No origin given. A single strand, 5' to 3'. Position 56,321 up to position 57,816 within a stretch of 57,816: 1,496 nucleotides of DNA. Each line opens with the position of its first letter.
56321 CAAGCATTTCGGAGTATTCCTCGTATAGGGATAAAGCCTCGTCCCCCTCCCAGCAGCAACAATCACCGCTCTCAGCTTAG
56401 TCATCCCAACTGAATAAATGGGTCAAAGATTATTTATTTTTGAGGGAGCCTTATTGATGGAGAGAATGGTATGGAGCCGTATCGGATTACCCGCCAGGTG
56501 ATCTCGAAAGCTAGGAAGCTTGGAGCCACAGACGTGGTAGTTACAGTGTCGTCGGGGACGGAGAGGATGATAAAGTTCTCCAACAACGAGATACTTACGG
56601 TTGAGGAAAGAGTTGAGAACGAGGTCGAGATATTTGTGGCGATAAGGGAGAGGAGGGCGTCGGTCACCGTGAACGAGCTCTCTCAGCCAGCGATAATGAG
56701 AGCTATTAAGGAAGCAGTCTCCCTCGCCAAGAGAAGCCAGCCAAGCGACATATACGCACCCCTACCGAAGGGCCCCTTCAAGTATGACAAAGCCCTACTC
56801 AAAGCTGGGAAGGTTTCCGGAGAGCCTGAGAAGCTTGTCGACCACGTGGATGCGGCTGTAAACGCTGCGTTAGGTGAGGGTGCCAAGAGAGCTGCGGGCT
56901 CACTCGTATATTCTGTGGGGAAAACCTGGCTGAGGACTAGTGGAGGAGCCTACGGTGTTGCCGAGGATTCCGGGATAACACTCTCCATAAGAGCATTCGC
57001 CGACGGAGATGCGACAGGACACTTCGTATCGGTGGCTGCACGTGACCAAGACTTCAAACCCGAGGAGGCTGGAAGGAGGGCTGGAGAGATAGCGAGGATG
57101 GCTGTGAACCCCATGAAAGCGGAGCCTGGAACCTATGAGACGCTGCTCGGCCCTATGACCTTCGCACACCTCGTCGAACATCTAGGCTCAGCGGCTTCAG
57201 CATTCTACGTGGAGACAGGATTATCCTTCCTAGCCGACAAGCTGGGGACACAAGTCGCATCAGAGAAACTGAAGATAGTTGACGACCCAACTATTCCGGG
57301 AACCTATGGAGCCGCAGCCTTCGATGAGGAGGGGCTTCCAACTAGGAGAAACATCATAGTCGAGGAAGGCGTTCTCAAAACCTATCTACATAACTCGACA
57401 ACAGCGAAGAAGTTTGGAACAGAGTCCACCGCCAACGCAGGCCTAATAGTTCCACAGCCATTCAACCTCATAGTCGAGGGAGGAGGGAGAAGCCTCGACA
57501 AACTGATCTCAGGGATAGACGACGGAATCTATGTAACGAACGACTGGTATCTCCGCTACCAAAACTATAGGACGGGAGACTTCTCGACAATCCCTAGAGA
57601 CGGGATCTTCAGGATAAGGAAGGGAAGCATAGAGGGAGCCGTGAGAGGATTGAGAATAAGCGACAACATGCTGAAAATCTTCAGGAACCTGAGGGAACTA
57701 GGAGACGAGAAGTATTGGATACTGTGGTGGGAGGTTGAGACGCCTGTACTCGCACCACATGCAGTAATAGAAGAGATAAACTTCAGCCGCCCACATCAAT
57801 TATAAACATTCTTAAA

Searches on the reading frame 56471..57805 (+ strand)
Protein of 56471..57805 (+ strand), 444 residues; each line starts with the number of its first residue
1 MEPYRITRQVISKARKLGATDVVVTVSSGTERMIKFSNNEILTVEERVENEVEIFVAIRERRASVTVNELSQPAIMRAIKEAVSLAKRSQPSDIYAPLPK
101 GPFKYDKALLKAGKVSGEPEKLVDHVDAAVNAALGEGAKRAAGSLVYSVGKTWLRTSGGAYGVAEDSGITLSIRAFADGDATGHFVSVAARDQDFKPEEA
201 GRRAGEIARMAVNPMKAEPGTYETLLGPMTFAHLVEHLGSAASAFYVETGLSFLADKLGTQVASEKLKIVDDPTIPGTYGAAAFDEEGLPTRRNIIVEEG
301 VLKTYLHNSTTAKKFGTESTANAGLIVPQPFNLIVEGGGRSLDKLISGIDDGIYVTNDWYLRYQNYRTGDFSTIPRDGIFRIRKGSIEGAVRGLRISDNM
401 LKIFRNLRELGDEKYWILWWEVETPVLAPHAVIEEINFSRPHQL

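Call 51: search_protein_families(library=pfam, proteins=[window:56471-57805:+], max_evalue=0.0001)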
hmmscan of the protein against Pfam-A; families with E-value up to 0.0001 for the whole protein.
window:56471-57805:+ (444 aa): 2 families
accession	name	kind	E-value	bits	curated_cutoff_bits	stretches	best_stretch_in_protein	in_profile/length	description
PF19289.4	PmbA_TldD_3rd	-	2.9e-65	220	22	1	219-439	1-219/220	PmbA/TldA metallopeptidase C-terminal domain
PF19290.4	PmbA_TldD_2nd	-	9e-05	23.3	20.9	0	120-210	9-107/109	PmbA/TldA metallopeptidase central domain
